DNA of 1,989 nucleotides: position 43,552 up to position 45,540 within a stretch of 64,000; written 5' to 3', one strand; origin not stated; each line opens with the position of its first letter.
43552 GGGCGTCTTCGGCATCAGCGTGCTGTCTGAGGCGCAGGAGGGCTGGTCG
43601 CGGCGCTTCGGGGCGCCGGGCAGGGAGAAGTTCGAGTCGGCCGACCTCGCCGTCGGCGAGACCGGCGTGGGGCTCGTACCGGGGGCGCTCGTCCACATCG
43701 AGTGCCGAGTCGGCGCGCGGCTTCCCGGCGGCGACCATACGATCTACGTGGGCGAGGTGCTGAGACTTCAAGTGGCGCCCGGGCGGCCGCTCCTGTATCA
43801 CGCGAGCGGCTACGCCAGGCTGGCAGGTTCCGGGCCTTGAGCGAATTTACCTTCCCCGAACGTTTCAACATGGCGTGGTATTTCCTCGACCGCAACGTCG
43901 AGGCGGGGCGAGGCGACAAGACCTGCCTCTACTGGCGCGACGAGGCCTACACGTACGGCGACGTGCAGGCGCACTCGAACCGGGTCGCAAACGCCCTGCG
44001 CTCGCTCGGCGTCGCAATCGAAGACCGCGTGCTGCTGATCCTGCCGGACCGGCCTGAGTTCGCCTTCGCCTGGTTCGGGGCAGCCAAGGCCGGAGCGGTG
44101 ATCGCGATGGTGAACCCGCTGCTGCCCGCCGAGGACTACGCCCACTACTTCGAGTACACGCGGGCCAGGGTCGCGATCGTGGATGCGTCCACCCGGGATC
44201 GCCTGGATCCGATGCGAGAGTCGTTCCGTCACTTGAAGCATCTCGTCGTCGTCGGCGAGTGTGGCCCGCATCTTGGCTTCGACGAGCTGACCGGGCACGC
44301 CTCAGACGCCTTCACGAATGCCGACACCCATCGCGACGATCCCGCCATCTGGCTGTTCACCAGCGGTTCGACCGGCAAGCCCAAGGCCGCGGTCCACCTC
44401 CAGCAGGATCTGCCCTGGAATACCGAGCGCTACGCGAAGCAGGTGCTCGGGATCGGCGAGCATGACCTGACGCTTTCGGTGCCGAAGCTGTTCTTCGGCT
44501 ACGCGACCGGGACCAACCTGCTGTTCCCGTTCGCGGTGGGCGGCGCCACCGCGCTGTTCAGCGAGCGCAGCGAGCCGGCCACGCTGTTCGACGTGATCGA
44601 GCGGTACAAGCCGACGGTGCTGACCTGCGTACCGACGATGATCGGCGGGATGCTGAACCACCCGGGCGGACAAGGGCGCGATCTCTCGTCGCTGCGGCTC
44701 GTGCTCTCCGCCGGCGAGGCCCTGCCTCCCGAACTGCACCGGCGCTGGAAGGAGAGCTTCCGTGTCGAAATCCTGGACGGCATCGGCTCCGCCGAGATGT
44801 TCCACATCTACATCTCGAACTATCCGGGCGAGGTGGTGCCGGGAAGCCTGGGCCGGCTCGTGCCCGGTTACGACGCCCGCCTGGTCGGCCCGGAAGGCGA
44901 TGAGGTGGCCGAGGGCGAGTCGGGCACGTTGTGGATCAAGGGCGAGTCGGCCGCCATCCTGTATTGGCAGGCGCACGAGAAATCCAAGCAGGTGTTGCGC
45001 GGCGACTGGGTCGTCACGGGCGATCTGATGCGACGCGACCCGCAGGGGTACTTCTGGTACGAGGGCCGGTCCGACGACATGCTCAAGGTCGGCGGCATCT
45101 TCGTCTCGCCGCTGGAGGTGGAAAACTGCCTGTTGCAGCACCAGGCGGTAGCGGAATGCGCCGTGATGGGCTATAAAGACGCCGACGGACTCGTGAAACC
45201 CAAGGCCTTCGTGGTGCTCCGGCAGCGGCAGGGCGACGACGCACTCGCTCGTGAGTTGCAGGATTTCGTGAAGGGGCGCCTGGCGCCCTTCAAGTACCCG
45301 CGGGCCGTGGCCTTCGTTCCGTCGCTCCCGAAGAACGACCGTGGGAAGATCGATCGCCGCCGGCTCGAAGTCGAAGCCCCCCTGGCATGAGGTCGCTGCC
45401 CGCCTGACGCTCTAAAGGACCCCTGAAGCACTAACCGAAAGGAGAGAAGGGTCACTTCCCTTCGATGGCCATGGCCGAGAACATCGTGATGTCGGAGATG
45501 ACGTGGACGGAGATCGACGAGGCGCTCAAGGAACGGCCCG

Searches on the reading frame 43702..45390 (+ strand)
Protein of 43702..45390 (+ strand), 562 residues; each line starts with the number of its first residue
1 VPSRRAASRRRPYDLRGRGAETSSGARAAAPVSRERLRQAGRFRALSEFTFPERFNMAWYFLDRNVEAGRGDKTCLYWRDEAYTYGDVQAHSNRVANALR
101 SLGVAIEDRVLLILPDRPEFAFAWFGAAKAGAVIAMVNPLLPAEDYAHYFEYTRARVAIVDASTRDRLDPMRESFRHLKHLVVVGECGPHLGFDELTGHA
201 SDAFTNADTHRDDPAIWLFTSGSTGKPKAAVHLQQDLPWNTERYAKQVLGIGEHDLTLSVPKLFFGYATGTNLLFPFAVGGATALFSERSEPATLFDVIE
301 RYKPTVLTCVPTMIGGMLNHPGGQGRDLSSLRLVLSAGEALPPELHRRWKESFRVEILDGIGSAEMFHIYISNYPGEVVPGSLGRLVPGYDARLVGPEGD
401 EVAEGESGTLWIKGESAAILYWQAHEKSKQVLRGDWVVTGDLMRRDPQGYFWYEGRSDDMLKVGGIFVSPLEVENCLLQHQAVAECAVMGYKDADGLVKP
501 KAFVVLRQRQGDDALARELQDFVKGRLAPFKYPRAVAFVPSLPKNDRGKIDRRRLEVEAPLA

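Call 13: search_protein_families(library=pfam, proteins=[window:43702-45390:+], max_evalue=0.0001)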
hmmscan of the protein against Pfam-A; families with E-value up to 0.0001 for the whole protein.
window:43702-45390:+ (562 aa): 2 families
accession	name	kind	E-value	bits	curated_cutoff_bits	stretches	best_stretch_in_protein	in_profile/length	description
PF00501.34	AMP-binding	-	1.9e-78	264.4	29.9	1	68-422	6-384/384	AMP-binding enzyme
PF13193.12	AMP-binding_C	-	2.7e-19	70.3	24.5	1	472-549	1-76/76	AMP-binding enzyme C-terminal domain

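Call 51: search_protein_families(library=ncbifam, proteins=[window:43702-45390:+], max_evalue=1e-10)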
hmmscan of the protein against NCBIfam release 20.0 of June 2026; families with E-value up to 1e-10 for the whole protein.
window:43702-45390:+ (562 aa): 96 families (the best 25 are shown)
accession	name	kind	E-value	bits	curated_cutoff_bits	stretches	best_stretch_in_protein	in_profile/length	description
TIGR02262.1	benz_CoA_lig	subfamily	1.5e-161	538.6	375.25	1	53-555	1-505/508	benzoate-CoA ligase family protein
NF004837.0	PRK06187.1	subfamily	2e-105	353.1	476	1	69-556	20-519/531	long-chain-fatty-acid--CoA ligase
NF053567.1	HBDA_AROS1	equivalog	1.8e-94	317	1000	1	56-555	13-515/523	3-hydroxybenzoate--CoA ligase HbdA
NF003313.0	PRK04319.1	equivalog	1.4e-89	300.9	729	1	52-556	40-558/574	acetate--CoA ligase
NF047394.1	AcylCoAsynMbcS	equivalog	2.3e-82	277.3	850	1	49-555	6-516/525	acyl-CoA synthetase MbcS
NF006182.0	PRK08316.1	subfamily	3.7e-73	246.8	663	1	70-556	24-514/523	fatty acyl-CoA synthetase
NF004716.0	PRK06060.1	equivalog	6.3e-72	242.8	1228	1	56-560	5-491/705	p-hydroxybenzoic acid--AMP ligase FadD22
NF006181.0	PRK08314.1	subfamily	2.3e-69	234.1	705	2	205-556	197-551/563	long-chain-fatty-acid--CoA ligase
NF004114.0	PRK05605.1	equivalog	4e-68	230.1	766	2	203-555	212-565/575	long-chain-fatty-acid--CoA ligase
NF004808.0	PRK06155.1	equivalog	4e-64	216.8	722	1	61-556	26-519/542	ATP-dependent acyl-CoA ligase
NF005676.0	PRK07470.1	equivalog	5.8e-63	213.3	774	1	67-555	30-525/544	acyl-CoA synthetase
NF005714.0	PRK07529.1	subfamily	6.5e-62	209.8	632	1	80-558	61-575/640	acyl-CoA synthetase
TIGR03098.1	ligase_PEP_1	hypoth_equivalog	7e-62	209.5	592.35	1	70-557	13-516/517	acyl-CoA ligase (AMP-forming), exosortase A system-associated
NF005702.0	PRK07514.1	subfamily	6.1e-60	203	558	1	79-555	26-496/506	malonyl-CoA synthase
NF004511.1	PRK05852.1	equivalog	1.1e-59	202.4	650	1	83-556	27-501/505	FadD7 family fatty acid--CoA ligase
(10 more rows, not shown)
